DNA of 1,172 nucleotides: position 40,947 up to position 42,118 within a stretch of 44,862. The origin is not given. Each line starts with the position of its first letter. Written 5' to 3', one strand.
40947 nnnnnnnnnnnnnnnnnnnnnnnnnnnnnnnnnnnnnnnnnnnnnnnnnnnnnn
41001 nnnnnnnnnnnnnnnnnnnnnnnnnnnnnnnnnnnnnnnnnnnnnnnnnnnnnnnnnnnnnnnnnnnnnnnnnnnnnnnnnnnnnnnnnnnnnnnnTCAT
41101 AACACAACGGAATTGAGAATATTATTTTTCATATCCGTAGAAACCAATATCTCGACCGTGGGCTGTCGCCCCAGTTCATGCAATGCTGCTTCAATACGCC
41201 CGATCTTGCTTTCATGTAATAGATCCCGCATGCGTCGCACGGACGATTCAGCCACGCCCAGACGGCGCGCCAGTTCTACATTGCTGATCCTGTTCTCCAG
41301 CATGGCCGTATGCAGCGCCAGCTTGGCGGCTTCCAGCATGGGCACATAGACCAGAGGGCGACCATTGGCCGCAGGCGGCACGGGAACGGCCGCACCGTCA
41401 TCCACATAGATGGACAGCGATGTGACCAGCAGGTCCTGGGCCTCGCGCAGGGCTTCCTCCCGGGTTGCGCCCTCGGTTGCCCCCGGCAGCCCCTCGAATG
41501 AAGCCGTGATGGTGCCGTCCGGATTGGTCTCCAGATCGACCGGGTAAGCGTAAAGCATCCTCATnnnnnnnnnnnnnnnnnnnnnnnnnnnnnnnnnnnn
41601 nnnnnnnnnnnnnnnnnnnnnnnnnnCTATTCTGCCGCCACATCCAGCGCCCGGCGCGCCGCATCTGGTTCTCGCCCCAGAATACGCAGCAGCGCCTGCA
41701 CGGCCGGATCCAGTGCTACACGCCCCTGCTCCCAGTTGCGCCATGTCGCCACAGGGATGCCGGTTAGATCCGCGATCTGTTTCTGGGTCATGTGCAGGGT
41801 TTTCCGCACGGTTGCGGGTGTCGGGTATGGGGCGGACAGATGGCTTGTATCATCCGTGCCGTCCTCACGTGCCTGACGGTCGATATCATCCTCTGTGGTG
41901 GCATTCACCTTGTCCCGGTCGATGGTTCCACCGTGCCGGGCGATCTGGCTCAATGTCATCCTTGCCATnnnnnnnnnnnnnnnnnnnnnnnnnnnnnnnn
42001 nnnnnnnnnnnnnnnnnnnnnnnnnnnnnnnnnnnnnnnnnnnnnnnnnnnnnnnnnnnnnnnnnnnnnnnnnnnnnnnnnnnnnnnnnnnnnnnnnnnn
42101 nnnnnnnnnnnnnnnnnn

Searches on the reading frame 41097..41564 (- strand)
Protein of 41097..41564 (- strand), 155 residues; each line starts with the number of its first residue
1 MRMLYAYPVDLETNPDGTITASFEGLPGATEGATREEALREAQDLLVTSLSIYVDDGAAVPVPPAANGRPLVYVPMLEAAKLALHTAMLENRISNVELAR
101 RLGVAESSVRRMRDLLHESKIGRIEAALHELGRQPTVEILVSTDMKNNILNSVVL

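Call 5: search_protein_families(library=pfam, proteins=[window:41097-41564:-], max_evalue=1)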
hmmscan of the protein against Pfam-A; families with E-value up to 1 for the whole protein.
window:41097-41564:- (155 aa): 9 families
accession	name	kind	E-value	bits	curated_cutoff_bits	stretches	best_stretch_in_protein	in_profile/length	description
PF13404.12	HTH_AsnC-type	-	0.00058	20.1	27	1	92-111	17-36/42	AsnC-type helix-turn-helix domain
PF13412.12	HTH_24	-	0.0018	18.2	21.9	1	90-111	15-36/48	Winged helix-turn-helix DNA-binding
PF09339.16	HTH_IclR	-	0.011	15.9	22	1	92-112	18-38/52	IclR helix-turn-helix domain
PF13384.12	HTH_23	-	0.043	14.1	24.6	1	89-115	14-40/50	Homeodomain-like domain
PF13551.12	HTH_29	-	0.046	14.3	28.1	1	95-120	15-40/64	Winged helix-turn helix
PF06971.19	Put_DNA-bind_N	-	0.097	13.2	27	1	90-111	25-46/49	Putative DNA-binding protein N-terminus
PF01325.25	Fe_dep_repress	-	0.17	12.6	26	1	93-115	23-45/60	Iron dependent repressor, N-terminal DNA binding domain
PF15919.11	HicB_lk_antitox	-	0.17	12.5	27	1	7-63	1-58/123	HicB_like antitoxin of bacterial toxin-antitoxin system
PF04218.19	CENP-B_N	-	0.21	11.7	21.2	1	90-112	21-42/53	CENP-B N-terminal DNA-binding domain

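Call 6: search_protein_families(library=padloc, proteins=[window:41097-41564:-], max_evalue=1)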
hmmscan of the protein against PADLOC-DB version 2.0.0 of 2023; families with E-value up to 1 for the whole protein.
window:41097-41564:- (155 aa): 0 families

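Call 7: search_protein_families(library=phrogs, proteins=[window:41097-41564:-], max_evalue=0.1)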
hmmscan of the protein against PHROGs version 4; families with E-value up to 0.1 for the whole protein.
window:41097-41564:- (155 aa): 9 families
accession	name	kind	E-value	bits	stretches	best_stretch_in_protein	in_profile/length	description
phrog_497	-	moron, auxiliary metabolic gene and host takeover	4.6e-32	112.8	1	2-152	8-162/342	toxin-antitoxin system HicB-like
phrog_664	-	DNA, RNA and nucleotide metabolism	0.00016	22.6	1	70-111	81-119/210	DNA binding protein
phrog_7061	-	DNA, RNA and nucleotide metabolism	0.0048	18.4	1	90-111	42-63/70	HTH DNA binding protein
phrog_4583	-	transcription regulation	0.012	16.6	1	83-133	14-64/81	transcriptional repressor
phrog_11958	-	unknown function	0.013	16.7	1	7-54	4-49/84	-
phrog_1468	-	transcription regulation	0.035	14.7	1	78-109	6-37/67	transcriptional repressor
phrog_10624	-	unknown function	0.035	14.6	1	87-125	21-59/165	-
phrog_4779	-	transcription regulation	0.072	14.6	1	87-115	10-38/98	transcriptional regulator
phrog_1373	-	transcription regulation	0.084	13.9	0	81-145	65-129/166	transcriptional regulator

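Call 17: find_related_loci(query=window:41097-41564:-, collection=genome_contigs, flank=4000)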
Query window:41097-41564:- (155 aa) in genome_contigs; peptide patterns used: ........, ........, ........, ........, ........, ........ (x = any residue, [..] = any of these).
599 stretches matched a pattern (row limit reached: there are more); 7 encode a relative of the query (tblastn E <= 1e-3); 7 distinct loci.
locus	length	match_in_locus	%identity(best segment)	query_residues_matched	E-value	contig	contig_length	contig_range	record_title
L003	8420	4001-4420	94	1-140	1e-85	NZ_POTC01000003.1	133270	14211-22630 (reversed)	Novacetimonas maltaceti strain LMG 1529 KMAL_contig000003, whole genome shotgun sequence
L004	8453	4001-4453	86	1-151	3e-85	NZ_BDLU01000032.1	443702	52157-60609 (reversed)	Komagataeibacter diospyri strain MSKU 9, whole genome shotgun sequence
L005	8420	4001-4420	91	1-140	3e-84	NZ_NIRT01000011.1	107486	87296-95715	Komagataeibacter nataicola strain LMG 1536 NODE_11_length_107486_cov_72.9212_ID_59006, whole genome shotgun sequence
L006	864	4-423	91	1-140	7e-92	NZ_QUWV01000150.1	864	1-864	Komagataeibacter melaceti strain AV382 NODE_166_length_776_cov_116.502579, whole genome shotgun sequence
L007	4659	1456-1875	46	3-140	2e-32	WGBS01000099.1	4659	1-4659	MAG: Gammaproteobacteria bacterium isolate S144_34 k151_216020, whole genome shotgun sequence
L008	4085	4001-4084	100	1-28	6e-15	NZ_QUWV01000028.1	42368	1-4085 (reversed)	Komagataeibacter melaceti strain AV382 NODE_31_length_42280_cov_65.044373, whole genome shotgun sequence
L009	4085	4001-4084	100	1-28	2e-15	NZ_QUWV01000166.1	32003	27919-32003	Komagataeibacter melaceti strain AV382 NODE_186_length_31915_cov_52.825191, whole genome shotgun sequence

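Call 44: search_protein_families(library=pfam, proteins=[L003:4429-4953:+, L003:5145-5918:+, L004:4452-4763:+, L005:4425-4742:+], max_evalue=0.01)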
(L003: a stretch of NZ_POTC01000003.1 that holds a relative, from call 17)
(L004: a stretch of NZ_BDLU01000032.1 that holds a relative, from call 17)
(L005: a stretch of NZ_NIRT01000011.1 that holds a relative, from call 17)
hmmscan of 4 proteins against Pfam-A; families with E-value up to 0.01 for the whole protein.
L003:4429-4953:+ (174 aa): 2 families
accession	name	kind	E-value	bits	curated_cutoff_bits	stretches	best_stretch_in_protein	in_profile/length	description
PF13328.12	HD_4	-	3.3e-19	69.6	27.2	1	9-100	1-85/156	HD domain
PF01966.28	HD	-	1.8e-07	31.8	22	1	32-126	2-115/116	HD domain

L003:5145-5918:+ (257 aa): 0 families

L004:4452-4763:+ (103 aa): 1 family
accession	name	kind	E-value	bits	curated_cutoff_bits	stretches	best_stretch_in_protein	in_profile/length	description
PF20137.4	DUF6527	-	0.00068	19.9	23.6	1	12-71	6-53/63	Family of unknown function (DUF6527)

L005:4425-4742:+ (105 aa): 0 families

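Call 45: search_protein_families(library=padloc, proteins=[L003:4429-4953:+, L003:5145-5918:+, L004:4452-4763:+, L005:4425-4742:+], max_evalue=0.01)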
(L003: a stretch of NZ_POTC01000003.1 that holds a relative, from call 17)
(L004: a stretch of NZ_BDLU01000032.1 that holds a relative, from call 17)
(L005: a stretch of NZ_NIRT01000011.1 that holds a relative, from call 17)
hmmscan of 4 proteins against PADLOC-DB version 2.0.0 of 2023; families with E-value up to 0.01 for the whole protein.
L003:4429-4953:+ (174 aa): 0 families

L003:5145-5918:+ (257 aa): 0 families

L004:4452-4763:+ (103 aa): 0 families

L005:4425-4742:+ (105 aa): 0 families

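Call 49: find_related_loci(query=window:41097-41564:-, collection=viral_contigs, flank=3000)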
Query window:41097-41564:- (155 aa) in viral_contigs; peptide patterns used: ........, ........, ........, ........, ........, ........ (x = any residue, [..] = any of these).
37 stretches matched a pattern; 6 encode a relative of the query (tblastn E <= 1e-3); 6 distinct loci.
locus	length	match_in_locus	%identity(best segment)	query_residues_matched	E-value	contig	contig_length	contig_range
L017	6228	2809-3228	94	1-140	1e-85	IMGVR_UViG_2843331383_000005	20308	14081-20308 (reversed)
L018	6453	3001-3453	86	1-151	3e-85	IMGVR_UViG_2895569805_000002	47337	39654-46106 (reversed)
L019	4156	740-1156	94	1-139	6e-85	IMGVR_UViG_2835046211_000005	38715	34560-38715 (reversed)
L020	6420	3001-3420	91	1-140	2e-84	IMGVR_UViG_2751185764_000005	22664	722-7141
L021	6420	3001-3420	91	1-140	3e-83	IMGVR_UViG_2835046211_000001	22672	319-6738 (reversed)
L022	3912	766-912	37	13-61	5e-5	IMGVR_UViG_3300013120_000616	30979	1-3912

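Call 57: find_homologous_proteins(query=window:41097-41564:-, max_evalue=1e-10)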
Query window:41097-41564:- (155 aa): 59 proteins with E <= 1e-10 among 437 candidates.
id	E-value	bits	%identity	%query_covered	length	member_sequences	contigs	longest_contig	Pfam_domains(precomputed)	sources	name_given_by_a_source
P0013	4.7e-77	275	94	89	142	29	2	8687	PF15970.12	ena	-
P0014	2.0e-68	247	84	91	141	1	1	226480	PF15970.12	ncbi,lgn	ncbi:MAG: hypothetical protein ABF577_00840 [Acetobacter sp.]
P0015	4.3e-68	246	84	89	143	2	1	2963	PF15970.12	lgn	-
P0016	9.2e-51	189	90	66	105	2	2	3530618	PF15970.12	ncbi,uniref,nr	ncbi:type II toxin-antitoxin system HicB family antitoxin [Novacetimonas hansenii]|uniref:type II to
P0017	1.5e-50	189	62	92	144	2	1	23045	PF15970.12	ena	-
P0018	1.3e-48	183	63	90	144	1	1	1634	PF15970.12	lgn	-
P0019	3.4e-47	178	65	89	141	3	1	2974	PF15970.12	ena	-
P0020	3.6e-45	171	62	88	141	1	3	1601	PF15970.12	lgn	-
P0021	5.5e-45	171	64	88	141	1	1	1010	PF15970.12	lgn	-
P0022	3.2e-43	165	63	89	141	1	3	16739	PF15970.12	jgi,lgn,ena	jgi:antitoxin HicB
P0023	1.8e-42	163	64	85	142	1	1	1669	PF15970.12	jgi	jgi:antitoxin HicB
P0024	3.2e-42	162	64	90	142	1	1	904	PF15970.12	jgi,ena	-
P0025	3.3e-42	162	62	88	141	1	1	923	PF15970.12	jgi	jgi:antitoxin HicB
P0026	4.5e-42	161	61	88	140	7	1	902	PF15970.12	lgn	-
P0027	7.1e-42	161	61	88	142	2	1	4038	PF15970.12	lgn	-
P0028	1.6e-41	160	60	90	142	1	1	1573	PF15970.12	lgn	-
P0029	8.1e-41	157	64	85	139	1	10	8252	PF15970.12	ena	-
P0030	2.7e-40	156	60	88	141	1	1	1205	PF15970.12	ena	-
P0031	3.6e-40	155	59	88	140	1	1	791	PF15970.12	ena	-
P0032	2.5e-39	152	56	90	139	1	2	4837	PF15919.12,PF15970.12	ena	-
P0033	1.5e-38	150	58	89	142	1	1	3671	PF15970.12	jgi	jgi:antitoxin HicB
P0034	2.4e-38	149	57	89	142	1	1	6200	PF15970.12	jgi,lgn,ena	jgi:antitoxin HicB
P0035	5.5e-38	148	62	88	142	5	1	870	PF15970.12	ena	-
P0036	6.3e-38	148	61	85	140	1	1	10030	PF15919.12,PF15970.12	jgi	jgi:antitoxin HicB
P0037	1.0e-37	147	57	90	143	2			PF15970.12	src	-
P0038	1.1e-37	147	57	90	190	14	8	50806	PF15919.12,PF07927.18,PF15970.12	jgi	jgi:antitoxin HicB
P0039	1.4e-37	147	55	89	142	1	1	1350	PF15970.12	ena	-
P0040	1.5e-37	147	55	90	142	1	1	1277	PF15970.12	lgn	-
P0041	2.5e-37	146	60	88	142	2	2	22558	PF15919.12,PF15970.12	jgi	jgi:antitoxin HicB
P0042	3.8e-37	145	64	75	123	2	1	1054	PF15970.12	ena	-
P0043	7.0e-37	144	59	85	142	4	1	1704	PF15970.12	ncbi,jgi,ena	jgi:antitoxin HicB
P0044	1.2e-36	144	57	89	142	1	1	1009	PF15919.12,PF15970.12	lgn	-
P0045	1.8e-36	143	58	89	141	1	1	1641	PF15919.12,PF15970.12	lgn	-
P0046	2.1e-36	143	59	88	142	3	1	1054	PF15970.12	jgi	jgi:antitoxin HicB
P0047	1.5e-35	140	57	90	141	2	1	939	PF15970.12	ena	-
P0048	2.9e-35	139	54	90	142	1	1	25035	PF15970.12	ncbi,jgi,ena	jgi:antitoxin HicB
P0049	5.2e-35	138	55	88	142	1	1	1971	PF15970.12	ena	-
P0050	1.3e-34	137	55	88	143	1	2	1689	PF15970.12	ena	-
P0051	2.5e-34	136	54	88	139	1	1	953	PF15970.12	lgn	-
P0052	1.2e-31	128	62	75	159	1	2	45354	PF15970.12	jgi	jgi:antitoxin HicB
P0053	3.3e-31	126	54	89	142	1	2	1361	PF15970.12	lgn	-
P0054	9.8e-31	125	53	89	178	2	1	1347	PF15919.12,PF15970.12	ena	-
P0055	4.8e-30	122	52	88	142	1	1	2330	PF15970.12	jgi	jgi:antitoxin HicB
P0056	5.2e-30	122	53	89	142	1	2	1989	PF15970.12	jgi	jgi:antitoxin HicB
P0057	5.7e-30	122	49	92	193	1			PF15970.12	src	-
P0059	1.0e-28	118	51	87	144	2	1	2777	PF15970.12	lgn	-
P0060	5.9e-28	116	52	90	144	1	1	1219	PF15970.12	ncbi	-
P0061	1.4e-27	114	49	89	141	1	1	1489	PF15970.12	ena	-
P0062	1.8e-26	111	50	84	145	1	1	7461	PF15919.12,PF15970.12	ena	-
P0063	1.9e-26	111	62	64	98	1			PF15970.12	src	-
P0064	1.2e-25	108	45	88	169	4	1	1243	PF15970.12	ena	-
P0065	8.6e-25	105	49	87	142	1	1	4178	PF15919.12,PF15970.12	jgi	jgi:antitoxin HicB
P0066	3.4e-24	103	50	87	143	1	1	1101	PF15970.12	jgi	jgi:antitoxin HicB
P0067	3.5e-24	103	47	90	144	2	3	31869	PF15970.12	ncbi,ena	-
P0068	4.1e-23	100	50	83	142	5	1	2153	PF15919.12,PF15970.12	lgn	-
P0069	1.1e-19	89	39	88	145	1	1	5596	PF15919.12,PF15970.12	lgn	-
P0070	3.0e-18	84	41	85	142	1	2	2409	PF15970.12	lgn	-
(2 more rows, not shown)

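Call 58: search_solved_structures(query=window:41097-41564:-, max_evalue=0.01, show_alignments=1)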
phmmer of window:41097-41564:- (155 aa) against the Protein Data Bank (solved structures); distinct sequences matched with E-value up to 0.01: 2.
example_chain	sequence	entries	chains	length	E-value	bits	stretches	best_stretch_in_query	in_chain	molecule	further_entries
6u0i_A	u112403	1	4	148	1.9e-19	73.4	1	5-136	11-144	Antitoxin HicB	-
6hpb_B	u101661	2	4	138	2.9e-19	72.8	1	6-136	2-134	Antitoxin HicB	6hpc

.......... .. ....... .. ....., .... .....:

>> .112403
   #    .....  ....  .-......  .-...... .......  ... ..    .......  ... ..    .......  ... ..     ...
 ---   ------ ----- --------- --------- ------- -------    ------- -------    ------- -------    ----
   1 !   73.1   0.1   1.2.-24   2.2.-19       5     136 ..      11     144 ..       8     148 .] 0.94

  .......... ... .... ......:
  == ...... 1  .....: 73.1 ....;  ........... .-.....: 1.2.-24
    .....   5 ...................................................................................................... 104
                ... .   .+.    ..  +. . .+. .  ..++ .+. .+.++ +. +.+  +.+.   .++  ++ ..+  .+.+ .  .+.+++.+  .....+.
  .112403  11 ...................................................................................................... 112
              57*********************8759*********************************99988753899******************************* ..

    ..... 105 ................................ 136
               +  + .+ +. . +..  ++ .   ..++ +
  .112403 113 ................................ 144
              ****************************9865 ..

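Call 59: search_protein_families(library=ncbifam, proteins=[window:41097-41564:-, L004:3774-4004:+, L021:3447-3857:+, L003:4429-4953:+], max_evalue=0.01)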
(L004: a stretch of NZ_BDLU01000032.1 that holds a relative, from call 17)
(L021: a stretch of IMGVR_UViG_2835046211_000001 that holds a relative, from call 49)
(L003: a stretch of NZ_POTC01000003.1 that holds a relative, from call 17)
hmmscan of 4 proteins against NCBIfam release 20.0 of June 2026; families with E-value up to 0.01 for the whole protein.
window:41097-41564:- (155 aa): 0 families

L004:3774-4004:+ (76 aa): 0 families

L021:3447-3857:+ (136 aa): 0 families

L003:4429-4953:+ (174 aa): 4 families
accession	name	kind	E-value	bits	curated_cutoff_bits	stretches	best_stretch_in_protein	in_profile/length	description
TIGR00691.1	spoT_relA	subfamily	8.3e-27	93.8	499.2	1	12-131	4-123/687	RelA/SpoT family protein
NF008303.0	PRK11092.1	equivalog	7.3e-15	54.2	947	1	17-125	31-139/702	bifunctional GTP diphosphokinase/guanosine-3',5'-bis pyrophosphate 3'-pyrophosphohydrolase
TIGR03276.1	Phn-HD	hypoth_equivalog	0.0033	17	214.6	1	26-60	19-55/179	phosphonate degradation HD-domain oxygenase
NF049941.1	HyMthAminphonOxyTmpB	equivalog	0.0092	15.7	300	0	26-62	23-61/188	(R)-1-hydroxy-2-trimethylaminoethylphosphonate oxygenase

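Call 74: search_protein_families(library=pfam, proteins=[L004:3774-4004:+, L021:3447-3857:+], max_evalue=0.01)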
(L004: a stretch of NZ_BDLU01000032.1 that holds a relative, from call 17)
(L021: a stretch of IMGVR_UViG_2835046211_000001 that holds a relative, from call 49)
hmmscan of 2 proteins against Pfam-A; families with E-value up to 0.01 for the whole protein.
L004:3774-4004:+ (76 aa): 1 family
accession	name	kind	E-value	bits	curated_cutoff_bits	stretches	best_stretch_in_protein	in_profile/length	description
PF07927.17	HicA_toxin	-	7.7e-12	45.6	27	1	16-69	4-58/58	HicA toxin of bacterial toxin-antitoxin,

L021:3447-3857:+ (136 aa): 1 family
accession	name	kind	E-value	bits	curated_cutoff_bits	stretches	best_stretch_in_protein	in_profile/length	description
PF22162.2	PFIN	-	4.1e-07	30.9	27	1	79-123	71-115/118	Plasmid Fertility inhibition factor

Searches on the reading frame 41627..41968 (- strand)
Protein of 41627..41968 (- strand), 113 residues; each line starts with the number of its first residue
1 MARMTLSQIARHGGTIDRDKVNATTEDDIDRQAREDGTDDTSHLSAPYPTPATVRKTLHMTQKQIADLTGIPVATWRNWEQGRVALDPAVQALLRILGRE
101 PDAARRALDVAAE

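Call 5: search_protein_families(library=pfam, proteins=[window:41627-41968:-], max_evalue=1)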
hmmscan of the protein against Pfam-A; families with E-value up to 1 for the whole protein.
window:41627-41968:- (113 aa): 11 families
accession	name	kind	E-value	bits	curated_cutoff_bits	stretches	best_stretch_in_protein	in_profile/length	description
PF13560.12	HTH_31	-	1.5e-07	32.1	27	1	54-108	9-64/64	Helix-turn-helix domain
PF15731.11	MqsA_antitoxin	-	1.2e-05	25.9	30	1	52-102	75-125/131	Antitoxin component of bacterial toxin-antitoxin system, MqsA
PF01381.28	HTH_3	-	1.9e-05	25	23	1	54-102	4-53/55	Helix-turn-helix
PF08965.17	Aca2_YdiL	-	5.6e-05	23.7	23.8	1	53-97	8-54/118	Aca2/YdiL-like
PF20432.4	Xre-like-HTH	-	0.0003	21.5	25.8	1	51-89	15-53/63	Antitoxin Xre-like helix-turn-helix domain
PF12844.13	HTH_19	-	0.013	15.8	30.2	1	54-84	7-38/64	Helix-turn-helix domain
PF08281.18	Sigma70_r4_2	-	0.015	15.4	25.7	1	56-78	23-45/54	Sigma-70, region 4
PF13443.12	HTH_26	-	0.097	13.4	22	1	57-86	8-40/63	Cro/C1-type HTH DNA-binding domain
PF09339.16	HTH_IclR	-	0.13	12.5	22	0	60-75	19-34/52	IclR helix-turn-helix domain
PF13384.12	HTH_23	-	0.14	12.4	24.6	1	59-79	17-37/50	Homeodomain-like domain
PF05920.17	Homeobox_KN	-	0.27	11.6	24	1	42-65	4-27/40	Homeobox KN domain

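Call 6: search_protein_families(library=padloc, proteins=[window:41627-41968:-], max_evalue=1)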
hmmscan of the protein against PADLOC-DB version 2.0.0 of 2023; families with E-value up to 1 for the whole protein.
window:41627-41968:- (113 aa): 1 family
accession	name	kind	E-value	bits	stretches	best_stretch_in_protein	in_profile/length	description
PDLC04133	mad1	-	1.1e-05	23.6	1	58-81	4-27/60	mads_1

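Call 7: search_protein_families(library=phrogs, proteins=[window:41627-41968:-], max_evalue=0.1)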
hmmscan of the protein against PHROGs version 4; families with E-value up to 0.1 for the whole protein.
window:41627-41968:- (113 aa): 17 families
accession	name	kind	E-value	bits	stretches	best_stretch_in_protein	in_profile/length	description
phrog_2104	-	unknown function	4.9e-08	34.1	1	52-106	45-99/103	-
phrog_8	-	transcription regulation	2.3e-06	28.3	1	44-102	165-213/346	transcriptional regulator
phrog_19114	-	unknown function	6.9e-05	23.9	1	53-103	78-128/135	-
phrog_2328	-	transcription regulation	0.00015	22.6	1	53-90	22-59/128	transcriptional repressor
phrog_147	-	transcription regulation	0.00056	21.2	1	53-94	11-51/100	transcriptional regulator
phrog_5119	-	unknown function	0.00089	20.1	1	54-99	61-106/152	-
phrog_7241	-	transcription regulation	0.0011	20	1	53-102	68-118/122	transcriptional regulator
phrog_4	-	transcription regulation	0.0057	16.7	1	55-99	144-186/400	transcriptional repressor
phrog_6106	-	unknown function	0.015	15.9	1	54-91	18-55/194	-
phrog_14076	-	transcription regulation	0.019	16.5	1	53-95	20-62/86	transcriptional regulator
phrog_35964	-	unknown function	0.019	16.4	1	26-81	17-67/103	-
phrog_4836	-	transcription regulation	0.041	14.4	1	53-100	82-130/194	CII-like regulator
phrog_296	-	integration and excision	0.046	13.4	0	54-98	235-284/626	DNA transposition protein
phrog_6223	-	transcription regulation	0.047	14.8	0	58-71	16-29/73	transcriptional repressor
phrog_7950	-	transcription regulation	0.056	14.5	1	54-81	15-42/68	transcriptional repressor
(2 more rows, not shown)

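Call 59: search_protein_families(library=ncbifam, proteins=[window:41627-41968:-], max_evalue=0.01)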
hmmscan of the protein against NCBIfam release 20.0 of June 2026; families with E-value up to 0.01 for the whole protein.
window:41627-41968:- (113 aa): 6 families
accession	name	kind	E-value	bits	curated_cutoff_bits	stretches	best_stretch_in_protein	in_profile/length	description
NF040522.1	VC1465_fam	subfamily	2e-09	37.5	70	1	55-98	5-49/111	VC1465 family Xer recombination activation factor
TIGR03830.1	CxxCG_CxxCG_HTH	subfamily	1.2e-08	34.7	61.8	1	52-104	71-123/127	type II TA system antitoxin MqsA family protein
NF041951.1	phage_RstR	subfamily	1.7e-05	25.1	80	1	53-96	9-50/108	RstR family transcriptional repressor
NF007481.0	PRK10072.1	equivalog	0.00037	20.9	110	1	43-106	30-93/96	HTH-type transcriptional regulator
NF041265.1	NadS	equivalog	0.0087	16.3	60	0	53-88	37-72/94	NadS family protein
TIGR03070.1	couple_hipB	subfamily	0.0098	15.8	71.65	0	54-87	10-43/58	type II toxin-antitoxin system Y4mF family antitoxin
